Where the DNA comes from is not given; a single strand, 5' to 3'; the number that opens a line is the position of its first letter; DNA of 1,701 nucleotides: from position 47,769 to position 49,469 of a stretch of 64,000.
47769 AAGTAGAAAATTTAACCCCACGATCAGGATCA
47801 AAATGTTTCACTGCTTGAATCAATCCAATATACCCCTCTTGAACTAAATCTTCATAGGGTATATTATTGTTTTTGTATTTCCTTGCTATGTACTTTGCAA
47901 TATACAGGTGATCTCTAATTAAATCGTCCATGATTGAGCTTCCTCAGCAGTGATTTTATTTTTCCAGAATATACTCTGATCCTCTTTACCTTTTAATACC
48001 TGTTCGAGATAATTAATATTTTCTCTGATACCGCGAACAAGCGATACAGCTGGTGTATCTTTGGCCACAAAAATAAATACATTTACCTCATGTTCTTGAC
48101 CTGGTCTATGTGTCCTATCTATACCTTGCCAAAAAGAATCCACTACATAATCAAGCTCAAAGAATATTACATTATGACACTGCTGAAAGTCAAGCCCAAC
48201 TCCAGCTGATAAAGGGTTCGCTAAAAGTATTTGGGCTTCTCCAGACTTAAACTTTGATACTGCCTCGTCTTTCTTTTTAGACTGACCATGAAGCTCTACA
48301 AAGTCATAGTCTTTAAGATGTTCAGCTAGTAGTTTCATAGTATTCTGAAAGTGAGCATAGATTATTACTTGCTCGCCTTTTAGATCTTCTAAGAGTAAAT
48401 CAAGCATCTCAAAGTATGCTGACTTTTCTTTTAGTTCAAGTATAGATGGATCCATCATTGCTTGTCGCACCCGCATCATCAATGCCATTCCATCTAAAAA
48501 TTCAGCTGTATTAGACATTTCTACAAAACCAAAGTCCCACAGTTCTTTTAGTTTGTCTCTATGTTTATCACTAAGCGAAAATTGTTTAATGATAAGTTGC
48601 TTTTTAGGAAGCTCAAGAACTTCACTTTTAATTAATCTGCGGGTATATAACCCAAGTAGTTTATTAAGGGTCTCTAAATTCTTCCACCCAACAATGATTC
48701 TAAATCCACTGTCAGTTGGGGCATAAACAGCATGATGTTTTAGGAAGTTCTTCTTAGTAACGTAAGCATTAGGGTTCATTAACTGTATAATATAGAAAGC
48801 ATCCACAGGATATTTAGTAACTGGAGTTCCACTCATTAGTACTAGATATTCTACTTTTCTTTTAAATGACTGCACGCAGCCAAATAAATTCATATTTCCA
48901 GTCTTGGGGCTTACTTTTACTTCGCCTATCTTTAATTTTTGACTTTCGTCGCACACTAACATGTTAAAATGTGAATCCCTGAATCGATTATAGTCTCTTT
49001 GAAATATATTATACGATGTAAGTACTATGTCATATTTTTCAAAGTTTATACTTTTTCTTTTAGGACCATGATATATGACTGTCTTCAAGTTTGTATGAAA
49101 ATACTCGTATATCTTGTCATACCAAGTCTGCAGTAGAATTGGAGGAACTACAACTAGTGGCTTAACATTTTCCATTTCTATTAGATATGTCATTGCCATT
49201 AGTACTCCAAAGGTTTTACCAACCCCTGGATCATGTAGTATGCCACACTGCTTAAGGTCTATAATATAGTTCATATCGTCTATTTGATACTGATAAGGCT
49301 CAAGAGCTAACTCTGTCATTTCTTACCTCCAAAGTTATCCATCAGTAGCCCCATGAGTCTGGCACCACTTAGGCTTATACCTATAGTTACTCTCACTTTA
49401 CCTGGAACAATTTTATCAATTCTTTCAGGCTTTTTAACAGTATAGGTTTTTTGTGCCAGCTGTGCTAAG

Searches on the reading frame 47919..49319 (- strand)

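Call 77: search_protein_families(library=pfam, proteins=[window:47919-49319:-], max_evalue=0.001)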
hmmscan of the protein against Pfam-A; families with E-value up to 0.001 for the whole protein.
window:47919-49319:- (466 aa): 4 families
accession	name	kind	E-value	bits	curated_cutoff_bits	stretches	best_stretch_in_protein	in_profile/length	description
PF00176.29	SNF2-rel_dom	-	3.5e-28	99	24.9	1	11-290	1-287/290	SNF2-related domain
PF00271.37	Helicase_C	-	2.2e-16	60.5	23.5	1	304-407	4-110/110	Helicase conserved C-terminal domain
PF04851.21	ResIII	-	6.6e-08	33.1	22.5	1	7-132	3-140/164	Type III restriction enzyme, res subunit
PF00270.35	DEAD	-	1e-05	25.8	26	1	16-132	8-132/167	DEAD/DEAH box helicase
